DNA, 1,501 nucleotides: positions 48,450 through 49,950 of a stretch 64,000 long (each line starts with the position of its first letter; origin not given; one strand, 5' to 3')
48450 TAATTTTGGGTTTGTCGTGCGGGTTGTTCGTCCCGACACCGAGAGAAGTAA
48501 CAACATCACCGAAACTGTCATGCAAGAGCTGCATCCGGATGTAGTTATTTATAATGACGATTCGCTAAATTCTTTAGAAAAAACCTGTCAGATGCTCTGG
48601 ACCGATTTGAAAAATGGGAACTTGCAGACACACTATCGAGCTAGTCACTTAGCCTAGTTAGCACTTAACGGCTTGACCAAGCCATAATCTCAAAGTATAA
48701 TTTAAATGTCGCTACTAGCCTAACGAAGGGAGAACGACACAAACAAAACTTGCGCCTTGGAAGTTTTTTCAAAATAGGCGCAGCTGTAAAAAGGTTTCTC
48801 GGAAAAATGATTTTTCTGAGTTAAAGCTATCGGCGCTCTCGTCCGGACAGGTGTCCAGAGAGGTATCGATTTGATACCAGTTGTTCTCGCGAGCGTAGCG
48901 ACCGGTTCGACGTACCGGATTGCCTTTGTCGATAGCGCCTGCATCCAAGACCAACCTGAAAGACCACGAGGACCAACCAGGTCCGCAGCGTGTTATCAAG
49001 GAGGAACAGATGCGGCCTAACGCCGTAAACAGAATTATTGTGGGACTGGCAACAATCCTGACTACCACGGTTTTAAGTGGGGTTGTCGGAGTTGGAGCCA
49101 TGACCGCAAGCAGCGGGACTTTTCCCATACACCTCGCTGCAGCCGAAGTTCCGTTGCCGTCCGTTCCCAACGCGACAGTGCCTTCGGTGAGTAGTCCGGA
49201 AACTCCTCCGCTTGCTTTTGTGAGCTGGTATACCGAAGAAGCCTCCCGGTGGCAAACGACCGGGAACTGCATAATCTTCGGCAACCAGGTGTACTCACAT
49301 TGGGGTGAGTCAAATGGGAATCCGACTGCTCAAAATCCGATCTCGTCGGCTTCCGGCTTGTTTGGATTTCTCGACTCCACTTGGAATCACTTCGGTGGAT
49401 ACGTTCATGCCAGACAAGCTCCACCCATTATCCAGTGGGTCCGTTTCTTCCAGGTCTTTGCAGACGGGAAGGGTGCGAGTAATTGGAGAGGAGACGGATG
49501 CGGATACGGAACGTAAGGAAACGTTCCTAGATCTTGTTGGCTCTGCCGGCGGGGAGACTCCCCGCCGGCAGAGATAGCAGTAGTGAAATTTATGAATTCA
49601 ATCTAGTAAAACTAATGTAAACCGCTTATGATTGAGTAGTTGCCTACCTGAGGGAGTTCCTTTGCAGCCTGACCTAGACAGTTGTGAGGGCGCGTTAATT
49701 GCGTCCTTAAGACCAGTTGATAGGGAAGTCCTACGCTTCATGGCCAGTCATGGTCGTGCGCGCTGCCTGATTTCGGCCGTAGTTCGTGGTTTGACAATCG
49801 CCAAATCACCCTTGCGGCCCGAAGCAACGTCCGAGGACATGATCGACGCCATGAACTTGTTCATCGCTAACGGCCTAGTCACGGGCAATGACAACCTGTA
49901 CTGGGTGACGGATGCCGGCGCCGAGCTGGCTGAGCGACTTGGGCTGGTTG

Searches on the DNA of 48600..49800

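Call 111: search_rna_families(source=window, start=48600, end=49800, threshold=evalue, max_evalue=1)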
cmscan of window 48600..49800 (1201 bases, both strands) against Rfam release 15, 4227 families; matches with E-value up to 1: 0.
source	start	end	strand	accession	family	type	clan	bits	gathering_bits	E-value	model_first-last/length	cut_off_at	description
